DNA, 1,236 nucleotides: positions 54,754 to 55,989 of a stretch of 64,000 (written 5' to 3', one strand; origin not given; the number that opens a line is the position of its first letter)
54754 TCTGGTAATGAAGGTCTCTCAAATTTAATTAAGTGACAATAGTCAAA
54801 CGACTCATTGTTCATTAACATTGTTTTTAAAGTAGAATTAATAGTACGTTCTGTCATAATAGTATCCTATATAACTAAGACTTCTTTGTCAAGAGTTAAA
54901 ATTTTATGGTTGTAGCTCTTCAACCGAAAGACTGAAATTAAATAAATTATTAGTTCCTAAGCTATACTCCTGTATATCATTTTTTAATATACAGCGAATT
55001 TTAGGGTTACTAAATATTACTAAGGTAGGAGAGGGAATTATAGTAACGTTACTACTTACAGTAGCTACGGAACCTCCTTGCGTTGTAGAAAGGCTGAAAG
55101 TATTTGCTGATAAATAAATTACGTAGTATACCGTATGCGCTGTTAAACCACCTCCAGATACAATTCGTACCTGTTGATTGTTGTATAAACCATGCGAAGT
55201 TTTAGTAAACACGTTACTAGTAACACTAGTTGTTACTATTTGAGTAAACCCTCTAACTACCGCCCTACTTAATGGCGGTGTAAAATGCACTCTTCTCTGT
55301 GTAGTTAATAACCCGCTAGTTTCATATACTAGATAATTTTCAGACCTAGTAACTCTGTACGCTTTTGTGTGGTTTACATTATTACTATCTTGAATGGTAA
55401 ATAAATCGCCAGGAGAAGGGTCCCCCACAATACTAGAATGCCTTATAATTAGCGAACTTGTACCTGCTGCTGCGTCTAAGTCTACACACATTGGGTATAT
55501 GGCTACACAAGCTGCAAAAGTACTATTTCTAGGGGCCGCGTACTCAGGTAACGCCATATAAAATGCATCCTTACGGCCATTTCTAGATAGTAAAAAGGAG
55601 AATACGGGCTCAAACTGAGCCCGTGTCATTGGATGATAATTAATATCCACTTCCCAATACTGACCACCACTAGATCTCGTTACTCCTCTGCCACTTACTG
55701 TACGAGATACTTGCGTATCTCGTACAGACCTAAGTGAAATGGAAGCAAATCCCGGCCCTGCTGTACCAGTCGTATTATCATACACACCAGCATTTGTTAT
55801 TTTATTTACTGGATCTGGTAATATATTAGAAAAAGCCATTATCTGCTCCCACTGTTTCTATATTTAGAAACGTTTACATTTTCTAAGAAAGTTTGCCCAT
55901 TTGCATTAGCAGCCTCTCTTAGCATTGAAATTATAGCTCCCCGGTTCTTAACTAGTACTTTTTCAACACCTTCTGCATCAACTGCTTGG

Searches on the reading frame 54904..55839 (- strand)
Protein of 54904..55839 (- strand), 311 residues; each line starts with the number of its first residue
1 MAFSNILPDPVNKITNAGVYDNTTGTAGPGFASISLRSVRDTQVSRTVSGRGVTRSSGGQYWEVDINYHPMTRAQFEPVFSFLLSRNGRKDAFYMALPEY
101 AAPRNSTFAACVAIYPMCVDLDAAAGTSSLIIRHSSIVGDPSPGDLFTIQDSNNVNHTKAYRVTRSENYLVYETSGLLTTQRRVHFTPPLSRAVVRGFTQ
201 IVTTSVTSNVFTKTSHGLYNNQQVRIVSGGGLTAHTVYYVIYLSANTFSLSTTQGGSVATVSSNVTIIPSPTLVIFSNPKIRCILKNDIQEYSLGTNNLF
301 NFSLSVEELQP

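Call 19: search_protein_families(library=phrogs, proteins=[window:54904-55839:-], max_evalue=0.00001)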
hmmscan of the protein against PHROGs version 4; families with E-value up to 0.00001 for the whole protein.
window:54904-55839:- (311 aa): 1 family
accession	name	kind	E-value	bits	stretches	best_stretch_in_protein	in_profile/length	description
phrog_1302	-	tail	7e-15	56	1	33-166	13-136/201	distal tail protein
